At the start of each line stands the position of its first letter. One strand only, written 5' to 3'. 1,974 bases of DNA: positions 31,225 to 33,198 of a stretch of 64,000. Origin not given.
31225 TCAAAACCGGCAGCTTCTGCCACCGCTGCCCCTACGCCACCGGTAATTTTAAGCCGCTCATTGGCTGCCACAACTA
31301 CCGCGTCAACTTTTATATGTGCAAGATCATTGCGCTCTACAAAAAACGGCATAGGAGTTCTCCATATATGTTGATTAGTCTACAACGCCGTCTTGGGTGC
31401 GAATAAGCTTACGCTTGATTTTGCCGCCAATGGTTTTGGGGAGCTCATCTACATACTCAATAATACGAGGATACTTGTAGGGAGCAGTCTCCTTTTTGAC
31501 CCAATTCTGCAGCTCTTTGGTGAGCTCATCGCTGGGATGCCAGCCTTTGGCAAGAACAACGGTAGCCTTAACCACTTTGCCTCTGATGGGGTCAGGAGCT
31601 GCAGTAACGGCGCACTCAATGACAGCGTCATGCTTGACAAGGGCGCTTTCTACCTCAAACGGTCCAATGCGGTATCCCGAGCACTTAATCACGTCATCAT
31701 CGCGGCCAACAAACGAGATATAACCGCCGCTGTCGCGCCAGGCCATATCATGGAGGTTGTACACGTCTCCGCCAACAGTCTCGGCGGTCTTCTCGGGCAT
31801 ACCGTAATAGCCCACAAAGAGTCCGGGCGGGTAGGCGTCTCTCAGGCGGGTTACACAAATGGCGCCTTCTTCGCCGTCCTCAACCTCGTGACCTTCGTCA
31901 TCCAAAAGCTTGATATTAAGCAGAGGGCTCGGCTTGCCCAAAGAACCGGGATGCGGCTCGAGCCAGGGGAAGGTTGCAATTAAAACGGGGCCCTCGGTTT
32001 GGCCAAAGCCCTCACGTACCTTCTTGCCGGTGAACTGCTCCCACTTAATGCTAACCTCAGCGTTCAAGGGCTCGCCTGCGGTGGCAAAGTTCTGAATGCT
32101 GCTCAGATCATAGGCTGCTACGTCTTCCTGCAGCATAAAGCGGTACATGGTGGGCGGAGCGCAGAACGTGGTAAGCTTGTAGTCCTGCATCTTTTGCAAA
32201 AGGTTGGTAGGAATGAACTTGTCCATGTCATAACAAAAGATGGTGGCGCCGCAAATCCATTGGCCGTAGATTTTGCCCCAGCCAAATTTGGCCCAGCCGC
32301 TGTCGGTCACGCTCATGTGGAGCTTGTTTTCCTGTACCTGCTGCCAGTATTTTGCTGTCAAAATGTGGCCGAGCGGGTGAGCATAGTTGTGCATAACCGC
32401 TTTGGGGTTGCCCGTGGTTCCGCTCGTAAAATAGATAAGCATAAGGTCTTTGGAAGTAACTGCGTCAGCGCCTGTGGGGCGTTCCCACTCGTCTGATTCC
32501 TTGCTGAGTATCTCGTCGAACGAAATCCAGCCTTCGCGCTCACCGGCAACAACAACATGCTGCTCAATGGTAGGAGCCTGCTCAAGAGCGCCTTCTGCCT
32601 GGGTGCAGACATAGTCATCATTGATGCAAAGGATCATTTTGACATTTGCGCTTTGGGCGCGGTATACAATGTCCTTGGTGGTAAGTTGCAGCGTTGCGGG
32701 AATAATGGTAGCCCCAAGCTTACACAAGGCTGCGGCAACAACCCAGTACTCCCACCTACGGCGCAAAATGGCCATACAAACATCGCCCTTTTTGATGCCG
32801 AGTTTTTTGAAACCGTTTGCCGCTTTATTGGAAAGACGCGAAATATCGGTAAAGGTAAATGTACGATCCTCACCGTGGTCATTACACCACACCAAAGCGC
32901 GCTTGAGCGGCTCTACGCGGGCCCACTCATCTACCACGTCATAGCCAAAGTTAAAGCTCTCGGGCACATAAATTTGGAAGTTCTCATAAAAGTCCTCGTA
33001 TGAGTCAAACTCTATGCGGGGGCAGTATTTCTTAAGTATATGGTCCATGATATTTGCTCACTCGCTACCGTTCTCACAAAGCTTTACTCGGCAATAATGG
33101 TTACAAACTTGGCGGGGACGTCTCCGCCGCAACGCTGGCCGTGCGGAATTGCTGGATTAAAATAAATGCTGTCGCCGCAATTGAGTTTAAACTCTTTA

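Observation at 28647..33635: Same-strand four-gene array: XRE-cupin regulator, AMP-forming acyl-CoA synthetase, macro-HTH protein, secreted protein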

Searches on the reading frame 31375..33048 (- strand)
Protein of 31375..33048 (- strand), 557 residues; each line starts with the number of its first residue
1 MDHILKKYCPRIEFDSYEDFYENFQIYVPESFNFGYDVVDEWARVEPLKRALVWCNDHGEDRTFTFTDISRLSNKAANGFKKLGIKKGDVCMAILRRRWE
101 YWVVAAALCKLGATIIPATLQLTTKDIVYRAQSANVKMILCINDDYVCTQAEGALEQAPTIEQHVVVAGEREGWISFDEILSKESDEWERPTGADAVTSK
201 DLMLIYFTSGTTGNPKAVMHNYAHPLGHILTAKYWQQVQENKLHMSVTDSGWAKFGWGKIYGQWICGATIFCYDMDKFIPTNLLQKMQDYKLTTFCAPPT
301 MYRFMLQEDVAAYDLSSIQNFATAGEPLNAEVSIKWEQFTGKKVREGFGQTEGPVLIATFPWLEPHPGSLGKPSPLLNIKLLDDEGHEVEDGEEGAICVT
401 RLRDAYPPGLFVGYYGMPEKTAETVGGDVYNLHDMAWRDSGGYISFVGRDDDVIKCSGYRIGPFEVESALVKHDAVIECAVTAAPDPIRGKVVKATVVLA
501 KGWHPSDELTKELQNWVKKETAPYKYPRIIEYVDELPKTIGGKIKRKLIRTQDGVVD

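Call 3: search_protein_families(library=pfam, proteins=[window:31375-33048:-], max_evalue=0.01)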
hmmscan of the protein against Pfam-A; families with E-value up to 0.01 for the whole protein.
window:31375-33048:- (557 aa): 2 families
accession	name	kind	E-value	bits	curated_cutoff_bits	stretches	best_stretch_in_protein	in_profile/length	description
PF00501.34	AMP-binding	-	6.8e-64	216.5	29.9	1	40-401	2-376/384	AMP-binding enzyme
PF13193.12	AMP-binding_C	-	1.5e-21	77.6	24.5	1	465-543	1-76/76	AMP-binding enzyme C-terminal domain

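Call 4: search_protein_families(library=ncbifam, proteins=[window:31375-33048:-], max_evalue=0.01)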
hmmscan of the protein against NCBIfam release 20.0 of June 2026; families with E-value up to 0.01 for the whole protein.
window:31375-33048:- (557 aa): 100 families (the best 25 are shown)
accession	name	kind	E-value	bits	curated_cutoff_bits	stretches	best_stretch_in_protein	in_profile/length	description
NF047394.1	AcylCoAsynMbcS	equivalog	3.7e-134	448.2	850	1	25-552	5-519/525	acyl-CoA synthetase MbcS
NF003313.0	PRK04319.1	equivalog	3.5e-102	342.5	729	1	5-552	16-560/574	acetate--CoA ligase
NF004837.0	PRK06187.1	subfamily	4.5e-80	269.4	476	1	37-552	12-521/531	long-chain-fatty-acid--CoA ligase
TIGR02188.1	Ac_CoA_lig_AcsA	equivalog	1.6e-78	264.5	724.95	1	22-551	46-603/629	acetate--CoA ligase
NF001208.0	PRK00174.1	subfamily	1.6e-76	258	657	1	24-551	69-618/649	acetate--CoA ligase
TIGR02262.1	benz_CoA_lig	subfamily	8.6e-68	229.3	375.25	1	31-550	2-506/508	benzoate-CoA ligase family protein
NF006182.0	PRK08316.1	subfamily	2.7e-60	204.3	663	1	43-551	21-515/523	fatty acyl-CoA synthetase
NF006181.0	PRK08314.1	subfamily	1.5e-56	191.8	705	1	62-549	48-550/563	long-chain-fatty-acid--CoA ligase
NF053567.1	HBDA_AROS1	equivalog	1.2e-55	188.9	1000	1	60-550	36-516/523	3-hydroxybenzoate--CoA ligase HbdA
NF005676.0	PRK07470.1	equivalog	5.8e-53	180.3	774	1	42-551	29-527/544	acyl-CoA synthetase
NF005220.0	PRK06710.1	equivalog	2.6e-52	177.7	1116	2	198-549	204-549/563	long-chain-fatty-acid--CoA ligase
NF005702.0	PRK07514.1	subfamily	5.3e-52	176.8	558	1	59-552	25-499/506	malonyl-CoA synthase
NF005947.1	PRK08008.1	equivalog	1e-50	172.8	651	1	38-549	12-517/518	crotonobetaine/carnitine-CoA ligase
NF052269.1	Staph_lig_FadD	equivalog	1e-50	172.5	650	1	36-550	3-490/499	long-chain-fatty-acid--CoA ligase FadD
NF009233.0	PRK12583.1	subfamily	2.3e-50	171.5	832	1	40-550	25-547/558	fatty acid CoA ligase family protein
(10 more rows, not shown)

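Call 16: find_homologous_proteins(query=window:31375-33048:-, max_evalue=1e-20)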
Query window:31375-33048:- (557 aa): 8000 proteins with E <= 1e-20 among 8000 candidates; the best 120 are listed.
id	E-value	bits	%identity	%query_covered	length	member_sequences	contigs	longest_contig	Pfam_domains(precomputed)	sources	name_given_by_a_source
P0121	0.0e+0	1323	100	100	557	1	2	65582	PF00501.35,PF13193.13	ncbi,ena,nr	ncbi:MAG: AMP-binding protein [Coriobacteriales bacterium]|nr:AMP-binding protein [Coriobacteriales 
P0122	0.0e+0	1245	70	100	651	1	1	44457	PF00501.35,PF13193.13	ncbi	-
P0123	0.0e+0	1212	89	100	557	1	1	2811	PF00501.35,PF13193.13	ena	-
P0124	0.0e+0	1172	87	100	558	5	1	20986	PF00501.35,PF13193.13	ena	-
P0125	0.0e+0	1167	87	100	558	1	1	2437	PF00501.35,PF13193.13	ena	-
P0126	0.0e+0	1167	87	100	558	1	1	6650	PF00501.35,PF13193.13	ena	-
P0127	0.0e+0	1166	87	100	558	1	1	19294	PF00501.35,PF13193.13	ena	-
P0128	0.0e+0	1166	87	100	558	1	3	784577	PF00501.35,PF13193.13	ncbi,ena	-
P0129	0.0e+0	1165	87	100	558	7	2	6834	PF00501.35,PF13193.13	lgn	-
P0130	0.0e+0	1165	87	100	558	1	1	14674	PF00501.35,PF13193.13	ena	-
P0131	0.0e+0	1165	87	100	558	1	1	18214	PF00501.35,PF13193.13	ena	-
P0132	0.0e+0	1165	87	100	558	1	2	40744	PF00501.35,PF13193.13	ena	-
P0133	0.0e+0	1164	87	100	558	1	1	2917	PF00501.35,PF13193.13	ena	-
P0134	0.0e+0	1164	87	100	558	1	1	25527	PF00501.35,PF13193.13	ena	-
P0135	0.0e+0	1164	87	100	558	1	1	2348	PF00501.35,PF13193.13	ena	-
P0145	0.0e+0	1122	83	100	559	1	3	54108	PF00501.35,PF13193.13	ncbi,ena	-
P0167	0.0e+0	1111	81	100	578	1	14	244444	PF00501.35,PF13193.13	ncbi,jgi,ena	jgi:acetyl-CoA synthetase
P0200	0.0e+0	1103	81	100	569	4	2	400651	PF00501.35,PF13193.13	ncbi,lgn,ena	-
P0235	0.0e+0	1094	81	100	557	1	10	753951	PF00501.35,PF13193.13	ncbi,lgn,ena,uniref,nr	ncbi:AMP-binding protein [Parvibacter caecicola]|uniref:Acetyl-CoA synthetase n=1 Tax=Parvibacter ca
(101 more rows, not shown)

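Call 17: find_encoding_contigs(protein=P0128, flank=7000, max_places=3)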
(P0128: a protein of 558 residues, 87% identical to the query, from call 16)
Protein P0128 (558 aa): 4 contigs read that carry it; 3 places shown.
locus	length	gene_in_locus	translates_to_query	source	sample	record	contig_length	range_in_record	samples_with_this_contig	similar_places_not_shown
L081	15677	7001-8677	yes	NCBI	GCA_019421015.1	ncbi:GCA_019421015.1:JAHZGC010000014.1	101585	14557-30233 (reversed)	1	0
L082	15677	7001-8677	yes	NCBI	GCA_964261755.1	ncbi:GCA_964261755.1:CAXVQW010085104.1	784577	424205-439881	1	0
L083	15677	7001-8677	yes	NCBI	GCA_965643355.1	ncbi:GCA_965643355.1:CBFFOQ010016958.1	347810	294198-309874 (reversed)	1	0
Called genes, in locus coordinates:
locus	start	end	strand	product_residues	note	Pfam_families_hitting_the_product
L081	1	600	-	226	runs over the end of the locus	PF02581:TMP-TENI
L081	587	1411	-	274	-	PF02110:HK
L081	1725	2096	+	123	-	PF09723:Zn_ribbon_8, PF24441:DUF7560 (weak)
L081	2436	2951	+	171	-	PF00210:Ferritin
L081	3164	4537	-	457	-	PF01029:NusB, PF01189:Methyltr_RsmB-F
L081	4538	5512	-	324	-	PF00551:Formyl_trans_N, PF02911:Formyl_trans_C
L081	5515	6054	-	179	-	PF01327:Pep_deformylase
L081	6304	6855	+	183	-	PF07883:Cupin_2, PF05899:Cupin_3 (weak)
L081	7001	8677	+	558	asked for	PF00501:AMP-binding, PF13193:AMP-binding_C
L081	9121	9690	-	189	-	PF05685:Uma2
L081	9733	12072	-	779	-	PF17764:PriA_3primeBD, PF00270:DEAD, PF04851:ResIII, PF18319:Zn_ribbon_PriA (weak), PF00271:Helicase_C (weak), PF18074:PriA_C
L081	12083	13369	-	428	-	PF00438:S-AdoMet_synt_N, PF02772:S-AdoMet_synt_M, PF02773:S-AdoMet_synt_C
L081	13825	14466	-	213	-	PF00440:TetR_N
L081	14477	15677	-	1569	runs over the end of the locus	-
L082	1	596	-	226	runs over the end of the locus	PF02581:TMP-TENI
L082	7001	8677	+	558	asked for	PF00501:AMP-binding, PF13193:AMP-binding_C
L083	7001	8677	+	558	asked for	PF00501:AMP-binding, PF13193:AMP-binding_C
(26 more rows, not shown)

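Call 18: find_encoding_contigs(protein=P0235, flank=7000, max_places=2)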
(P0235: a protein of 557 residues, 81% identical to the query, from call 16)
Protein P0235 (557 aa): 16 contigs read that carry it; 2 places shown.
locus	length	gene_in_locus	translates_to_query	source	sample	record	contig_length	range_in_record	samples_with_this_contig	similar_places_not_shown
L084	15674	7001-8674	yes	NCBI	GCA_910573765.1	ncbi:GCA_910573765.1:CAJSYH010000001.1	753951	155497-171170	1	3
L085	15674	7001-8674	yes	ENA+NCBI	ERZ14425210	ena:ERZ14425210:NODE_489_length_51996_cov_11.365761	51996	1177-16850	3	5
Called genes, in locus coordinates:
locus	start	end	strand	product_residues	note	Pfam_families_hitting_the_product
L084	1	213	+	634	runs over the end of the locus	PF01029:NusB, PF22458:RsmF-B_ferredox (weak), PF01189:Methyltr_RsmB-F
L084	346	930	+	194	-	PF13560:HTH_31 (weak), PF01381:HTH_3 (weak), PF12844:HTH_19 (weak), PF07883:Cupin_2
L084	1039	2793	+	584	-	PF00501:AMP-binding, PF13193:AMP-binding_C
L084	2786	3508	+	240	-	PF01656:CbiA (weak)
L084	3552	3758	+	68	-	PF12797:Fer4_2 (weak), PF12837:Fer4_6 (weak), PF13237:Fer4_10 (weak), PF14697:Fer4_21 (faint), PF00037:Fer4, PF12838:Fer4_7 (weak)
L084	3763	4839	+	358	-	PF01855:POR_N, PF02780:Transketolase_C (weak), PF17147:PFOR_II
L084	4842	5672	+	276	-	PF02775:TPP_enzyme_C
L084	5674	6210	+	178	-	PF01558:POR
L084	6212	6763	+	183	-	PF07883:Cupin_2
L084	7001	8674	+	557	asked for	PF00501:AMP-binding, PF13193:AMP-binding_C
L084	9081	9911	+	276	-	PF00892:EamA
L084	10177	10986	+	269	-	PF00916:Sulfate_transp, PF01740:STAS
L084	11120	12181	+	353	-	PF04245:NA37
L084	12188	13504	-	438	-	PF05977:MFS_3, PF07690:MFS_1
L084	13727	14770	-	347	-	PF00155:Aminotran_1_2 (weak), PF01212:Beta_elim_lyase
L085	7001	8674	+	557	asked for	PF00501:AMP-binding, PF13193:AMP-binding_C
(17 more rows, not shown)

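Call 19: find_encoding_contigs(protein=P0167, flank=7000, max_places=3)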
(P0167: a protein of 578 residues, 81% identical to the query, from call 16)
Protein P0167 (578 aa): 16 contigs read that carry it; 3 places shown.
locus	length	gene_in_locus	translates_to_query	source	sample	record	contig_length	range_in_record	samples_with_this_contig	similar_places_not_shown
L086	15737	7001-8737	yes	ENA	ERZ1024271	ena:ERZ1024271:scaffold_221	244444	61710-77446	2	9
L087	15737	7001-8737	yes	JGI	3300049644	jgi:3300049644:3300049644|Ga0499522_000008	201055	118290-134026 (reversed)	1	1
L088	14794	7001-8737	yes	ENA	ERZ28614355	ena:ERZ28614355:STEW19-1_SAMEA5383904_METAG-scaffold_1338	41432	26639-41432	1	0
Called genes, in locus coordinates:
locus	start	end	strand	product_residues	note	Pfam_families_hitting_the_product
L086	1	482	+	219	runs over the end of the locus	-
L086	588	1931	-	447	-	PF07992:Pyr_redox_2, PF01266:DAO (faint), PF13738:Pyr_redox_3, PF00070:Pyr_redox, PF02852:Pyr_redox_dim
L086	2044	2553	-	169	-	PF01842:ACT, PF13291:ACT_4 (weak), PF22629:ACT_AHAS_ss, PF13710:ACT_5, PF10369:ALS_ss_C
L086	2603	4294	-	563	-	PF02776:TPP_enzyme_N, PF00205:TPP_enzyme_M, PF02775:TPP_enzyme_C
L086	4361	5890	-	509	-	PF00682:HMGL-like, PF22617:HCS_D2, PF08502:LeuA_dimer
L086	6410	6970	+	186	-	PF12844:HTH_19 (weak), PF07883:Cupin_2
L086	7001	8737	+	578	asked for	PF00501:AMP-binding, PF13193:AMP-binding_C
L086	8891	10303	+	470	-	PF13308:YARHG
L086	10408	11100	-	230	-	PF04474:DUF554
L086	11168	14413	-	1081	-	PF08455:SNF2_assoc, PF00176:SNF2-rel_dom, PF00271:Helicase_C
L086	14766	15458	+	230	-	-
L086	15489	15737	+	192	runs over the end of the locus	PF14057:GGGtGRT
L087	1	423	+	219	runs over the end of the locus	-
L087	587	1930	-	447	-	PF07992:Pyr_redox_2, PF01266:DAO (faint), PF13738:Pyr_redox_3, PF00070:Pyr_redox, PF02852:Pyr_redox_dim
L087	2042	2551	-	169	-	PF01842:ACT, PF13291:ACT_4 (weak), PF22629:ACT_AHAS_ss, PF13710:ACT_5, PF10369:ALS_ss_C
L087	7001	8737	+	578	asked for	PF00501:AMP-binding, PF13193:AMP-binding_C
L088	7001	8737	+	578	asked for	PF00501:AMP-binding, PF13193:AMP-binding_C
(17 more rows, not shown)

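Call 20: find_encoding_contigs(protein=P0121, flank=10000, max_places=3)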
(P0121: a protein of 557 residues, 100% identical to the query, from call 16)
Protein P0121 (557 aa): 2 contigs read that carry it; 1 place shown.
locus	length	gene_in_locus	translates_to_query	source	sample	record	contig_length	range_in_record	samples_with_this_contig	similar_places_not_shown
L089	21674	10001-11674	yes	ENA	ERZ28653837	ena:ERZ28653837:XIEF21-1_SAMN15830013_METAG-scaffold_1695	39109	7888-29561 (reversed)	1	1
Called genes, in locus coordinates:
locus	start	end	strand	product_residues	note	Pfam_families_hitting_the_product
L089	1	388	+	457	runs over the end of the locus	PF16980:CitMHS_2, PF03600:CitMHS (weak)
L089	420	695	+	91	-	-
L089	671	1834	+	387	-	PF00149:Metallophos, PF17839:CNP_C_terminal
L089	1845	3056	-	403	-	PF00871:Acetate_kinase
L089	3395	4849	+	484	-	PF00196:GerE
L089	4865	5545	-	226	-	PF02613:Nitrate_red_del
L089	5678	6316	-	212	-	PF12797:Fer4_2 (weak), PF13247:Fer4_11, PF13237:Fer4_10 (weak), PF12838:Fer4_7, PF13187:Fer4_9, PF12797:Fer4_2 (weak), PF00037:Fer4, PF12837:Fer4_6, +4 more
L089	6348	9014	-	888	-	PF00384:Molybdopterin, PF01568:Molydop_binding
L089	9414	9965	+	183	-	PF01381:HTH_3 (weak), PF12844:HTH_19 (weak), PF13560:HTH_31 (weak), PF07883:Cupin_2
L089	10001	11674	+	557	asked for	PF00501:AMP-binding, PF13193:AMP-binding_C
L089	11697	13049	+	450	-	PF01661:Macro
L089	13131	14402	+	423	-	-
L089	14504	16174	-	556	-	PF00890:FAD_binding_2, PF01266:DAO, PF12831:FAD_oxidored (weak)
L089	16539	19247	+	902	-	PF04879:Molybdop_Fe4S4 (weak), PF00384:Molybdopterin, PF01568:Molydop_binding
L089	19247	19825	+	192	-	PF12797:Fer4_2 (faint), PF12838:Fer4_7 (weak), PF13237:Fer4_10 (weak), PF13247:Fer4_11, PF12838:Fer4_7, PF00037:Fer4 (weak), PF12837:Fer4_6 (weak), PF13237:Fer4_10 (weak), +3 more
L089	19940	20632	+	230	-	PF02613:Nitrate_red_del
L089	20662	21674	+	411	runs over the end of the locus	PF17853:GGDEF_2, PF13556:HTH_30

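Call 21: find_encoding_contigs(protein=P0122, flank=7000, max_places=2)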
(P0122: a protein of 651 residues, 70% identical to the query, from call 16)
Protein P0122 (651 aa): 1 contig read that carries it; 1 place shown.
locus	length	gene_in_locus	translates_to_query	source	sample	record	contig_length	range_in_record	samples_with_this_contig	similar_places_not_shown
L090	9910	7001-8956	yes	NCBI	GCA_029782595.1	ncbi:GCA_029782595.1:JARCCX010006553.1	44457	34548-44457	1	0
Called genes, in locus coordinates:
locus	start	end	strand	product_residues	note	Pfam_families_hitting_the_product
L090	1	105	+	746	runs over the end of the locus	PF01029:NusB, PF22458:RsmF-B_ferredox (weak), PF01189:Methyltr_RsmB-F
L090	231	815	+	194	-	PF13560:HTH_31 (weak), PF01381:HTH_3 (weak), PF12844:HTH_19 (weak), PF07883:Cupin_2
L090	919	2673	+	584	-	PF00501:AMP-binding, PF13193:AMP-binding_C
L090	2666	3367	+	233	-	-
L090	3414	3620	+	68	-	PF12797:Fer4_2 (faint), PF12837:Fer4_6 (weak), PF13237:Fer4_10 (weak), PF14697:Fer4_21 (faint), PF00037:Fer4 (weak), PF12838:Fer4_7, PF13187:Fer4_9 (faint)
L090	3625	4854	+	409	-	PF01855:POR_N, PF02780:Transketolase_C, PF17147:PFOR_II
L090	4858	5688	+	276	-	PF02775:TPP_enzyme_C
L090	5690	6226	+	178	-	PF01558:POR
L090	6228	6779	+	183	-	PF07883:Cupin_2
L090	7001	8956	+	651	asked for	PF00501:AMP-binding, PF13193:AMP-binding_C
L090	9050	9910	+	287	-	?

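Call 22: find_encoding_contigs(protein=P0145, flank=7000, max_places=2)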
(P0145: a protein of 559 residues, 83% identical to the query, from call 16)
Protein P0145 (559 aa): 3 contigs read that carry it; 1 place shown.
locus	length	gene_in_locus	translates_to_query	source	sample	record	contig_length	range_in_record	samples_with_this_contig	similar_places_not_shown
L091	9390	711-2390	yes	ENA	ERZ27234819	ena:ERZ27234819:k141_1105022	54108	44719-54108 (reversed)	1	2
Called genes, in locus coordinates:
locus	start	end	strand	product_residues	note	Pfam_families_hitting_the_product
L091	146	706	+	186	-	PF13560:HTH_31 (faint), PF07883:Cupin_2, PF02311:AraC_binding (faint)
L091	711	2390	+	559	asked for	PF00501:AMP-binding, PF13193:AMP-binding_C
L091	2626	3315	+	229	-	PF09335:VTT_dom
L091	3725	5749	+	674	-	PF05496:RuvB_N (faint), PF13177:DNA_pol3_delta2, PF00004:AAA, PF13401:AAA_22 (weak), PF13604:AAA_30 (faint), PF21960:RCF1-5-like_lid (weak), PF22608:DNAX_ATPase_lid, PF12169:DNA_pol3_gamma3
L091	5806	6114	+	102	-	PF02575:YbaB_DNA_bd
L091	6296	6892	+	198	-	PF21176:RecR_HhH, PF02132:RecR_ZnF, PF01751:Toprim, PF13662:Toprim_4, PF21175:RecR_C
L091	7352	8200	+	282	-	PF04055:Radical_SAM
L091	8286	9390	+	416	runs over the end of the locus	PF05221:AdoHcyase, PF02826:2-Hacid_dh_C, PF00670:AdoHcyase_NAD, PF07991:KARI_N (weak)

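Call 23: find_encoding_contigs(protein=P0200, flank=7000, max_places=2)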
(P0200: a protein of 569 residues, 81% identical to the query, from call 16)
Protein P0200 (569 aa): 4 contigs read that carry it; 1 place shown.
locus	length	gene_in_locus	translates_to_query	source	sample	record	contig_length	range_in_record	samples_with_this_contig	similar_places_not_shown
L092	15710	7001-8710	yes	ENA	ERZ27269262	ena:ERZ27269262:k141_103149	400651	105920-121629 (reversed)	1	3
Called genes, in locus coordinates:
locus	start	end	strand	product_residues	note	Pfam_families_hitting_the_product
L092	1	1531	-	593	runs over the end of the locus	PF00501:AMP-binding, PF13193:AMP-binding_C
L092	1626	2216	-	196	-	PF13560:HTH_31 (weak), PF01381:HTH_3 (weak), PF07883:Cupin_2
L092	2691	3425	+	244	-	PF01656:CbiA (weak)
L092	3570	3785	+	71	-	PF17179:Fer4_22 (faint), PF12797:Fer4_2 (weak), PF00037:Fer4, PF12837:Fer4_6 (weak), PF13237:Fer4_10, PF14697:Fer4_21, PF12838:Fer4_7, PF13187:Fer4_9 (weak), +3 more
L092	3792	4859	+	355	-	PF01855:POR_N, PF02780:Transketolase_C (weak), PF17147:PFOR_II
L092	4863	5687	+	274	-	PF02775:TPP_enzyme_C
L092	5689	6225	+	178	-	PF01558:POR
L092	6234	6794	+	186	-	PF01381:HTH_3 (weak), PF07883:Cupin_2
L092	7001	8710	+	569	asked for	PF00501:AMP-binding, PF13193:AMP-binding_C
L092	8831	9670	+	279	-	PF02900:LigB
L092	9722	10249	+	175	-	PF01871:AMMECR1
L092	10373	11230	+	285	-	PF04055:Radical_SAM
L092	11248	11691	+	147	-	PF09424:YqeY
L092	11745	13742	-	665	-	PF00990:GGDEF, PF00563:EAL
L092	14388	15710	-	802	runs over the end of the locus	-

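Call 29: search_protein_families(library=padloc, proteins=[window:31375-33048:-], max_evalue=0.01)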
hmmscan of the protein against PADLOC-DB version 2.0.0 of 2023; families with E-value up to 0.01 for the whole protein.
window:31375-33048:- (557 aa): 0 families
